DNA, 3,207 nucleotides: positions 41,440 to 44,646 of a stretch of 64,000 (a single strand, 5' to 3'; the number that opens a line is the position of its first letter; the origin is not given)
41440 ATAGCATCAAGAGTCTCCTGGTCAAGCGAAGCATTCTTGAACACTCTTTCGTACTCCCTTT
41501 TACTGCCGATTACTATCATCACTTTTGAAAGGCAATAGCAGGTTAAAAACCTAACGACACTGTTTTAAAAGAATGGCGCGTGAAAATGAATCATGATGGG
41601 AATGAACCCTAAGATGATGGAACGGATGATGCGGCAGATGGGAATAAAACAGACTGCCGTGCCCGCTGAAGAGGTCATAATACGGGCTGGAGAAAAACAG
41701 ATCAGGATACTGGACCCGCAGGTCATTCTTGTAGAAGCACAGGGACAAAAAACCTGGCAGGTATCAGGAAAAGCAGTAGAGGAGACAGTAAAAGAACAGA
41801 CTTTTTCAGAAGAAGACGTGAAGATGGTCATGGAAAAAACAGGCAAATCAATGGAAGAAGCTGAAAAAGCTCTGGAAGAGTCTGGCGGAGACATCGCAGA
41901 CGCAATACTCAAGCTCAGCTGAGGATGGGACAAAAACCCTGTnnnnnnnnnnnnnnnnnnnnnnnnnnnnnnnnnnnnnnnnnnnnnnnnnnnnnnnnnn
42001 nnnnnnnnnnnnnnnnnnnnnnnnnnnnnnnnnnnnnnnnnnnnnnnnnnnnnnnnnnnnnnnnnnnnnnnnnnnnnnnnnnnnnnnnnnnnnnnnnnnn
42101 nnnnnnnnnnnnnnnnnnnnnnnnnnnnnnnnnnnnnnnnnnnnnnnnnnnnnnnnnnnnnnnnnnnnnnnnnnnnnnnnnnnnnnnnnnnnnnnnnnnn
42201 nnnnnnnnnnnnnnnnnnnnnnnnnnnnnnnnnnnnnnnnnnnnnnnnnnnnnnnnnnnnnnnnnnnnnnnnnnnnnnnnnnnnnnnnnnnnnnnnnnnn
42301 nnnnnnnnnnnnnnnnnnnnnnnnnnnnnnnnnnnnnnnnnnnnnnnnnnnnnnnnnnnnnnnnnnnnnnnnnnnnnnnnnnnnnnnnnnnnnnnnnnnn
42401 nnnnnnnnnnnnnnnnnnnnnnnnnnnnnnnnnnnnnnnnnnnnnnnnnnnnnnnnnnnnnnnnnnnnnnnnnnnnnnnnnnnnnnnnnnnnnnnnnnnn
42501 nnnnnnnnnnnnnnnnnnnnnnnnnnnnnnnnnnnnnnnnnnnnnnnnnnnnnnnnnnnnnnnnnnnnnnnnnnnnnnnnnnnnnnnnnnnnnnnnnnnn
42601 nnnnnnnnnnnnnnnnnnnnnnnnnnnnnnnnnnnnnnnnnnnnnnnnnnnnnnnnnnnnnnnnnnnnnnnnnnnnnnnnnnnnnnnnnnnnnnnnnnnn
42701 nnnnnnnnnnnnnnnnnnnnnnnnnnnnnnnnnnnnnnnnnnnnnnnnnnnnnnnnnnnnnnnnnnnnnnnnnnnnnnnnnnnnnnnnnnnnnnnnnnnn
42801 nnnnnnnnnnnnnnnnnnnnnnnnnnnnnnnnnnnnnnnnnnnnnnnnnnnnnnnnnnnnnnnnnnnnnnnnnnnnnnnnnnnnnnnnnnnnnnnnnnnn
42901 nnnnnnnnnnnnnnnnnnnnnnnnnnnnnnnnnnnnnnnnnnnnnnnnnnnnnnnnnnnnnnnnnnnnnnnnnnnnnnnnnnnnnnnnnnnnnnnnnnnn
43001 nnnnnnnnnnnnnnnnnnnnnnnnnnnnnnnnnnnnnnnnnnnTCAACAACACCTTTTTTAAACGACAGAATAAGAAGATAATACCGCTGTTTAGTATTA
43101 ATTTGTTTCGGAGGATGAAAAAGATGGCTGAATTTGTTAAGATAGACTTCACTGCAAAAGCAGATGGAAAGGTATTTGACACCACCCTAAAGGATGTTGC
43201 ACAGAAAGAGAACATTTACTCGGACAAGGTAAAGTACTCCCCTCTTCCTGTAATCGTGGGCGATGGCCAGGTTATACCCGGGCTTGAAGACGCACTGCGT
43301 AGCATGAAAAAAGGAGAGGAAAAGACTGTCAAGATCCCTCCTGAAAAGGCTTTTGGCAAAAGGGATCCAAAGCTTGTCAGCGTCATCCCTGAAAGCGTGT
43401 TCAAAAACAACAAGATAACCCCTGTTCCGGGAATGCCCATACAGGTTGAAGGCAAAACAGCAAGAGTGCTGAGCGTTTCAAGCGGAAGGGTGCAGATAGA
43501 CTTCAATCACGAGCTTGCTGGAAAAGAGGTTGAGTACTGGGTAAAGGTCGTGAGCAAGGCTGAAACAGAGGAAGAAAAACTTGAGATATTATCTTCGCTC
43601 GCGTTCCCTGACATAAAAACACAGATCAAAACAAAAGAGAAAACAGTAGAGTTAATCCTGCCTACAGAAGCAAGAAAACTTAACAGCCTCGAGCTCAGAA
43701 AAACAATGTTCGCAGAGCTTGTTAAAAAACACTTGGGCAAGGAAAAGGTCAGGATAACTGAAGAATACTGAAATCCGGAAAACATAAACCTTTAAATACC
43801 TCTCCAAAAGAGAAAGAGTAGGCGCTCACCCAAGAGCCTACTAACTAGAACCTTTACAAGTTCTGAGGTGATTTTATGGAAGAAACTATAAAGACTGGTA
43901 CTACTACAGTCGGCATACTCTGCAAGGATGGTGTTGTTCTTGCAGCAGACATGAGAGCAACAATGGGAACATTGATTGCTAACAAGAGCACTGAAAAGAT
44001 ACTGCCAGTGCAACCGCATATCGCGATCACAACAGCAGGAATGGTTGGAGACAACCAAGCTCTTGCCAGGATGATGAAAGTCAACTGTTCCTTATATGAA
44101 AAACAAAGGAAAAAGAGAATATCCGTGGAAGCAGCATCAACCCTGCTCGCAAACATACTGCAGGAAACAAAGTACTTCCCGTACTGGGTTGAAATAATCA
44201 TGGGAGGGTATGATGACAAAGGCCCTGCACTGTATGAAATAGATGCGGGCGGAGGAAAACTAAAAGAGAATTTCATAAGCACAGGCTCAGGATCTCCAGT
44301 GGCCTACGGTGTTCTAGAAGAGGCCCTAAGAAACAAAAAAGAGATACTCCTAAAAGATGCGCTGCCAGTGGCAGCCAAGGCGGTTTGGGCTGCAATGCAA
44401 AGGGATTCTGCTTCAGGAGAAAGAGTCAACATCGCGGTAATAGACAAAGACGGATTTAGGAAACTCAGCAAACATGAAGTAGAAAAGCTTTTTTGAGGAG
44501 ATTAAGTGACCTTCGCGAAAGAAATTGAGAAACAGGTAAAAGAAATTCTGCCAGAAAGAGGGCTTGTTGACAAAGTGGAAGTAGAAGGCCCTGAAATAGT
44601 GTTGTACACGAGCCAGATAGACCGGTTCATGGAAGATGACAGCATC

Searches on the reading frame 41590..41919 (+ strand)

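Call 11: search_protein_families(library=pfam, proteins=[window:41590-41919:+], max_evalue=1)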
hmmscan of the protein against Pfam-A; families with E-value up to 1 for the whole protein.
window:41590-41919:+ (110 aa): 10 families
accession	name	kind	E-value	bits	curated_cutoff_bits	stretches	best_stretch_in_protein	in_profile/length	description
PF01849.23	NAC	-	3.2e-10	40.2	21.3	1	7-65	1-57/57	NAC domain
PF19026.7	UBA_HYPK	-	1.2e-07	31.4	27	1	74-109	5-40/41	HYPK UBA domain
PF09269.16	DUF1967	-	0.0049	17.3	27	1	50-99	6-54/70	Domain of unknown function (DUF1967)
PF08007.18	JmjC_2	-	0.027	14.5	22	1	44-79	46-81/127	JmjC domain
PF16678.12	UBA_HOIP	-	0.034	14.5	22.4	1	61-109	91-136/152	HOIP UBA domain pair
PF08889.16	WbqC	-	0.047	14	21.3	1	5-83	112-184/218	WbqC-like protein family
PF07056.16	DUF1335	-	0.059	13.9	25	1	8-45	50-87/131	Protein of unknown function (DUF1335)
PF04837.17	MbeB_N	-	0.061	14.1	22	1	60-106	8-52/52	MbeB-like, N-term conserved region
PF03793.24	PASTA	-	0.14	12.6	23.2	1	84-99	7-22/64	PASTA domain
PF00627.37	UBA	-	0.14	12.4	22.4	0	88-106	16-34/37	UBA/TS-N domain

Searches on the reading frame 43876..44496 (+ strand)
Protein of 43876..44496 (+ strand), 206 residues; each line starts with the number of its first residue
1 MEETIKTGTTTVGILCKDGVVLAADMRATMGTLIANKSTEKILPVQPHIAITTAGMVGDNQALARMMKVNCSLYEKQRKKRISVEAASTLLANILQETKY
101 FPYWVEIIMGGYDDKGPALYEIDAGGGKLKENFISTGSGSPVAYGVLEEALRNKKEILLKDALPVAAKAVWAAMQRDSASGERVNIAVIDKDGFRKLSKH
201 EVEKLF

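Call 65: search_protein_families(library=pfam, proteins=[window:43876-44496:+], max_evalue=0.001)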
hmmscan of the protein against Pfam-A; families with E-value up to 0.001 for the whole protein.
window:43876-44496:+ (206 aa): 1 family
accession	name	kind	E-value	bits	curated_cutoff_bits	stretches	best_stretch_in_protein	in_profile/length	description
PF00227.31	Proteasome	-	9.6e-53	179.1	22.4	1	5-189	1-189/189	Proteasome subunit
